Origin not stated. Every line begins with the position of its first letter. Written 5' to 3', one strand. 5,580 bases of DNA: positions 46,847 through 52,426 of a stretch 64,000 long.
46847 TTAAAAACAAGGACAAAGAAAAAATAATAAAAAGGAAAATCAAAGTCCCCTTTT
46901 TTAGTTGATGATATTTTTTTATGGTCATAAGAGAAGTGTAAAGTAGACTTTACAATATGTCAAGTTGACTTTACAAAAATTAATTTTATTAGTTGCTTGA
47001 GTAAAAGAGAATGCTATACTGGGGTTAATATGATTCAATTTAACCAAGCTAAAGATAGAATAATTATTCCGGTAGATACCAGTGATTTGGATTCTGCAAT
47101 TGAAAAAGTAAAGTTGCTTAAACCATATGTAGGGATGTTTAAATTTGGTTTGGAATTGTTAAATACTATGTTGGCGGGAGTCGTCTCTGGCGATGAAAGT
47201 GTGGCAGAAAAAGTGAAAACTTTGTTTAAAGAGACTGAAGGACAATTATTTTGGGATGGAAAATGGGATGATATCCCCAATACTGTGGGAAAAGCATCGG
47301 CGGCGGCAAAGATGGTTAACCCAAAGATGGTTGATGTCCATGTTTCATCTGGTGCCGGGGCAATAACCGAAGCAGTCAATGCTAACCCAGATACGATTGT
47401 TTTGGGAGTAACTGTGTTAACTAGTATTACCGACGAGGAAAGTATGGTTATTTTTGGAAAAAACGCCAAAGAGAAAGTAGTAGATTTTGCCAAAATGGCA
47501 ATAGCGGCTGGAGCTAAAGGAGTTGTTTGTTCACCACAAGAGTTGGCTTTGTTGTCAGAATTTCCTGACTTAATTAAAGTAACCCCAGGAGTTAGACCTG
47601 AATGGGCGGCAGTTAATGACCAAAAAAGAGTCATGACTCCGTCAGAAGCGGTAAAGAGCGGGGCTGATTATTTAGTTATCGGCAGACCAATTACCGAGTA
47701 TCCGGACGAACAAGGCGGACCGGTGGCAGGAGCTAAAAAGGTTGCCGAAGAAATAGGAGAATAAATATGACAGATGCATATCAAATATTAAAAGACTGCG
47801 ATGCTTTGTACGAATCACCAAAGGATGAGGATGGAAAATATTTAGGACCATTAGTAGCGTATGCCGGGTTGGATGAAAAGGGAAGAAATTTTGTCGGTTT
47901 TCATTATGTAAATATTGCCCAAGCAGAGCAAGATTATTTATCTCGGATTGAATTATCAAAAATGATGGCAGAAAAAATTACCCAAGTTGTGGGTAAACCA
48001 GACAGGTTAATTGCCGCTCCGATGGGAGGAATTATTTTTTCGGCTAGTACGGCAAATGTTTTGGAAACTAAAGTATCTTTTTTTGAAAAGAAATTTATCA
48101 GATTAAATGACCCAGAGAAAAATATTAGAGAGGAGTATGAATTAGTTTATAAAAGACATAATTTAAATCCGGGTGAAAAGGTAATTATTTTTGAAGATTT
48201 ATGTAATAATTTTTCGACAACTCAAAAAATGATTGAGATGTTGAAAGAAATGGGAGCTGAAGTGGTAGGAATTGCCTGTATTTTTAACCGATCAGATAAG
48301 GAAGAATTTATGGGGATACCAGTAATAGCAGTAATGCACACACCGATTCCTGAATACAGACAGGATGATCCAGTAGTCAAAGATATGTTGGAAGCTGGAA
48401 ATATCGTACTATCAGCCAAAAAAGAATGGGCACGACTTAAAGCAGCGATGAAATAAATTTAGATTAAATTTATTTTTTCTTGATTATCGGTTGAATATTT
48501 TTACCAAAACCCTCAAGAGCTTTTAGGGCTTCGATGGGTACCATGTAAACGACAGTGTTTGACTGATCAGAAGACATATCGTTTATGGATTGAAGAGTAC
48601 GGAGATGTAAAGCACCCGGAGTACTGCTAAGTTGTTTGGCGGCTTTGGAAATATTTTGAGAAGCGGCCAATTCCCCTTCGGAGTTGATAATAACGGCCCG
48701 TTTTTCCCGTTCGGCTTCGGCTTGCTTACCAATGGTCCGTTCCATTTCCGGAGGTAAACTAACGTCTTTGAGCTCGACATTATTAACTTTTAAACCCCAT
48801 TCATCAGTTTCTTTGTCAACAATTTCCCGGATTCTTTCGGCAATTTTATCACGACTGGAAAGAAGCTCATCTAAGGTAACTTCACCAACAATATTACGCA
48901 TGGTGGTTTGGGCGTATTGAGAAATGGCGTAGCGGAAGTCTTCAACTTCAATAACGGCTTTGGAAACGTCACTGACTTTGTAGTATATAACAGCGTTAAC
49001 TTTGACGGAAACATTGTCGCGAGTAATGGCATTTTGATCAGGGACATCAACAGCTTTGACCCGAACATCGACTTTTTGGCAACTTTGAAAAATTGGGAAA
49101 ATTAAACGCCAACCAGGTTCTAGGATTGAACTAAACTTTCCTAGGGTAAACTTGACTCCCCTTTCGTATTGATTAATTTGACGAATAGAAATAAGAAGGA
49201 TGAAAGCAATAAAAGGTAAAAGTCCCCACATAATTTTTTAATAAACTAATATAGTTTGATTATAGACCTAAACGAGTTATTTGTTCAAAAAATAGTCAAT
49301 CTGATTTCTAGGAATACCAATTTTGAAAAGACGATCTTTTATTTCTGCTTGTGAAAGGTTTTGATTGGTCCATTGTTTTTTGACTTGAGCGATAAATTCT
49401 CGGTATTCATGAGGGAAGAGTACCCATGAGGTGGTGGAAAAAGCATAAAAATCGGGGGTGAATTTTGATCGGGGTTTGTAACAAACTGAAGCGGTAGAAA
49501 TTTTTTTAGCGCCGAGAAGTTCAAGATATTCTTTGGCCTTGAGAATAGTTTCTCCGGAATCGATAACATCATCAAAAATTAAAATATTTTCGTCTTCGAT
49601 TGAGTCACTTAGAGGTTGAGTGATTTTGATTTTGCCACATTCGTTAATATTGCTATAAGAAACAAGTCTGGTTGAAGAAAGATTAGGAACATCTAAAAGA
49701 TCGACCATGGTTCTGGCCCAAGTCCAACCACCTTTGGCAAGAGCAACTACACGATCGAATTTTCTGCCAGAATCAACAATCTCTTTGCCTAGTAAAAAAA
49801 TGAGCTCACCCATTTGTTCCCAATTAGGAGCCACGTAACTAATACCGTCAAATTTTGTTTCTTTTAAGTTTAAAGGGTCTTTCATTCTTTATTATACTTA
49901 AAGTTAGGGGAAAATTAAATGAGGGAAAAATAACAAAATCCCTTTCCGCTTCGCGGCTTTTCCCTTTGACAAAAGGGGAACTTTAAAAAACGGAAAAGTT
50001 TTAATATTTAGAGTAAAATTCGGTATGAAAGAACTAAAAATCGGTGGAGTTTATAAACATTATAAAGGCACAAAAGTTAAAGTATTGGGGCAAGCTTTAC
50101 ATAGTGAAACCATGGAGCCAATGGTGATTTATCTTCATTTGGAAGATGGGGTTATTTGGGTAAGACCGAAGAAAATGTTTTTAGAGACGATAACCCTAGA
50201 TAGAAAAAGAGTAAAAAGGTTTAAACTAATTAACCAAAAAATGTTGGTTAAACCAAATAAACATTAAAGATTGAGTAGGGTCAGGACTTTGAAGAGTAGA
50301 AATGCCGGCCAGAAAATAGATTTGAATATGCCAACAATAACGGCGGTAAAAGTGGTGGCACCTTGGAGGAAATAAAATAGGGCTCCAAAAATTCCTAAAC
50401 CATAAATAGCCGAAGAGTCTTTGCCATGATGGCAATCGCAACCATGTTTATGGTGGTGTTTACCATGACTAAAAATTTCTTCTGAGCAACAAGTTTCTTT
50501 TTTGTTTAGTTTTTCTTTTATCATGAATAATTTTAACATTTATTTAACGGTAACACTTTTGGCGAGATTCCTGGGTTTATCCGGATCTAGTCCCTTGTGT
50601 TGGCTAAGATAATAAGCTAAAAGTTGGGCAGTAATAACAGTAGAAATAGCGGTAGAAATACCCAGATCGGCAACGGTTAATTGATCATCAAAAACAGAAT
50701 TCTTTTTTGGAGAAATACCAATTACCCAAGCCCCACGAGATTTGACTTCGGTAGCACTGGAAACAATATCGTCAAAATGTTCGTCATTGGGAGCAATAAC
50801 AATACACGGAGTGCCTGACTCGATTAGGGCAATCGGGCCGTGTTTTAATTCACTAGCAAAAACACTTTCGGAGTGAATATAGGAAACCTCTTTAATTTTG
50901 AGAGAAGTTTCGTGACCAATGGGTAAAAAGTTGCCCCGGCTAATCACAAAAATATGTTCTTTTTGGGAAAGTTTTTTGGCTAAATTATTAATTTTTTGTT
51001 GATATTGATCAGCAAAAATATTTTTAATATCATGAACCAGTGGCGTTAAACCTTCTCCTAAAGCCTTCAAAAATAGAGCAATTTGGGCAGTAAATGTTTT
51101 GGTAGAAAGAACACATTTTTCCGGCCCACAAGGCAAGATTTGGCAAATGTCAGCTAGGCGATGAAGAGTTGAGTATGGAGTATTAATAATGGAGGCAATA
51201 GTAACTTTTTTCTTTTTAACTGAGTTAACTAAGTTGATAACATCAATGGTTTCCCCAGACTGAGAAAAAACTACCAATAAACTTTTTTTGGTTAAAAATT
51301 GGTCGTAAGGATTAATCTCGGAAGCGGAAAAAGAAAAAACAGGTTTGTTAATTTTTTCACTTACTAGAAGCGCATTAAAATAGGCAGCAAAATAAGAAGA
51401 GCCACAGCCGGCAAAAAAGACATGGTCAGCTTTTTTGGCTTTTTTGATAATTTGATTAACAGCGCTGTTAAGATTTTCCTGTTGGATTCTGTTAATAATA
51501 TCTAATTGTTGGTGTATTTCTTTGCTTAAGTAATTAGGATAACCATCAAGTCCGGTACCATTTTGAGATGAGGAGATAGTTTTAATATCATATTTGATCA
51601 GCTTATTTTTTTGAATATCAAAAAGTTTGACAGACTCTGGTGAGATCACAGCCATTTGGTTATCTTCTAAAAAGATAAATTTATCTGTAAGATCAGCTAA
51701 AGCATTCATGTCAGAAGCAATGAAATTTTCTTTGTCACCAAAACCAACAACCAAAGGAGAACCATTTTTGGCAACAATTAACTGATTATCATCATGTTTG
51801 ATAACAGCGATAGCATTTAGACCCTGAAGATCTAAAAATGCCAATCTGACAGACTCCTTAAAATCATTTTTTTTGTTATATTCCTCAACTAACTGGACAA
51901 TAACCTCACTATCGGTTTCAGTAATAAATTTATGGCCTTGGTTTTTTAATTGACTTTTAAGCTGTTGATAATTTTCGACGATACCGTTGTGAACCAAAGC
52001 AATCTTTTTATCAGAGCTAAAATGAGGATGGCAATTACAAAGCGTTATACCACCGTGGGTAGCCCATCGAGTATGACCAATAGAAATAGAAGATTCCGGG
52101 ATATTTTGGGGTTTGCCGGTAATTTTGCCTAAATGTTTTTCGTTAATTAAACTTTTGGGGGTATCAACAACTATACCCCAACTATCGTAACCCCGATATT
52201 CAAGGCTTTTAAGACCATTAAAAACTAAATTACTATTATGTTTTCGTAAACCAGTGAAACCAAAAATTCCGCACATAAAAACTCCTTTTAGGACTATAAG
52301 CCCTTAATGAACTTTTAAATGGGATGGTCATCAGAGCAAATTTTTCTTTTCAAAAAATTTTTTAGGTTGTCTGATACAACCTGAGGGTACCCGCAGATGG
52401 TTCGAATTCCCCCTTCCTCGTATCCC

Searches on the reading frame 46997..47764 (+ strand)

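Call 95: search_protein_families(library=pfam, proteins=[window:46997-47764:+], max_evalue=0.001)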
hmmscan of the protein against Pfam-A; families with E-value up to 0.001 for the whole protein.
window:46997-47764:+ (255 aa): 1 family
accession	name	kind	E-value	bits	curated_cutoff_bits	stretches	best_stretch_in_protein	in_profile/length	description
PF00215.30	OMPdecase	-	1.3e-33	117.2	27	1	21-238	2-214/221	Orotidine 5'-phosphate decarboxylase / HUMPS family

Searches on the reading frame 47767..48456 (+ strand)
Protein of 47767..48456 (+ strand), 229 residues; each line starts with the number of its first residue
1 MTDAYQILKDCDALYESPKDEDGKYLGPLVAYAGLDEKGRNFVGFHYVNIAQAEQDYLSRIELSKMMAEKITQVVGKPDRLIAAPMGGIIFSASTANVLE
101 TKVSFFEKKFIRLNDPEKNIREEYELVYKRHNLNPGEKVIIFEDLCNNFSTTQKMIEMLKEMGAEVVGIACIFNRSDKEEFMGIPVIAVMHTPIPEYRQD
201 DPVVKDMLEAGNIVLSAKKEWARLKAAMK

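Call 96: search_protein_families(library=pfam, proteins=[window:47767-48456:+], max_evalue=0.001)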
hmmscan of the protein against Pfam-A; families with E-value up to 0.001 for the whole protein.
window:47767-48456:+ (229 aa): 1 family
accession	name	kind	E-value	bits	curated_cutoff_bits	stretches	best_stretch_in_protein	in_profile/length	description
PF00156.33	Pribosyltran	-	5.2e-11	42.6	26.3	1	62-180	14-131/158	Phosphoribosyl transferase domain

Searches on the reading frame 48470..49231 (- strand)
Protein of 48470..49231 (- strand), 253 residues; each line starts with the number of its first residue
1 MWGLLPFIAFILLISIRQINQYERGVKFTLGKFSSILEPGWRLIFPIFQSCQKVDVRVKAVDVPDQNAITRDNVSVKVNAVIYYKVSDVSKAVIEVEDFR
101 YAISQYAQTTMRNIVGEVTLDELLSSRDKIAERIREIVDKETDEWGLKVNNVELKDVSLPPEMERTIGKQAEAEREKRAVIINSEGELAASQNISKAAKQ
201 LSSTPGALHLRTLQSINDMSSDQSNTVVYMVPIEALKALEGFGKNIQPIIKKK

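Call 96: search_protein_families(library=pfam, proteins=[window:48470-49231:-], max_evalue=0.001)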
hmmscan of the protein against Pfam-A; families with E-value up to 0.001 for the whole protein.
window:48470-49231:- (253 aa): 2 families
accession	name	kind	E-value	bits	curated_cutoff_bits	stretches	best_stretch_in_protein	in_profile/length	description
PF01145.31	Band_7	-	5.4e-45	154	23.6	1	18-187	2-175/176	SPFH domain / Band 7 family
PF13421.11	Band_7_1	-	1.3e-07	31.9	24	1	98-172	132-208/211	SPFH domain-Band 7 family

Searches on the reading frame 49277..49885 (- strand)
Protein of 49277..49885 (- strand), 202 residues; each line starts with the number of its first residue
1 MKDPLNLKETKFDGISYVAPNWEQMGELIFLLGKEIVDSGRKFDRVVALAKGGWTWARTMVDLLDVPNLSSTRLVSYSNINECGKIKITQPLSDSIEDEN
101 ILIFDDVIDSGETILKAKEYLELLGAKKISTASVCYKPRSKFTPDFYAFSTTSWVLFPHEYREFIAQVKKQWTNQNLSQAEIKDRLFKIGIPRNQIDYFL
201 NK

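Call 96: search_protein_families(library=pfam, proteins=[window:49277-49885:-], max_evalue=0.001)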
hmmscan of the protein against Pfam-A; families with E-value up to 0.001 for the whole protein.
window:49277-49885:- (202 aa): 1 family
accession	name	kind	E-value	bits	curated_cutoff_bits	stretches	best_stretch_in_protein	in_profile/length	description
PF00156.33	Pribosyltran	-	5.7e-19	68.4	26.3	1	34-161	20-153/158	Phosphoribosyl transferase domain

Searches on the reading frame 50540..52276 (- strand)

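Call 89: search_protein_families(library=pfam, proteins=[window:50540-52276:-], max_evalue=0.001)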
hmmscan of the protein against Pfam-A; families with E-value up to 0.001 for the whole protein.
window:50540-52276:- (578 aa): 5 families
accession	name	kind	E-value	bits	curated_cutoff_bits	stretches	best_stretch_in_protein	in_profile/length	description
PF01380.27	SIS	-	1.9e-39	134.9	25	2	282-402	4-125/131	SIS domain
PF13522.11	GATase_6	-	4.6e-19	69.2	27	1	61-183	9-124/130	Glutamine amidotransferase domain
PF13537.11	GATase_7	-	1.5e-15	57.7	25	1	84-194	15-122/123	Glutamine amidotransferase domain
PF13230.11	GATase_4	-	9.4e-06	25.2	23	1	61-137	70-145/272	Glutamine amidotransferases class-II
PF13580.11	SIS_2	-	8.6e-05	23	27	0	327-363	100-136/138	SIS domain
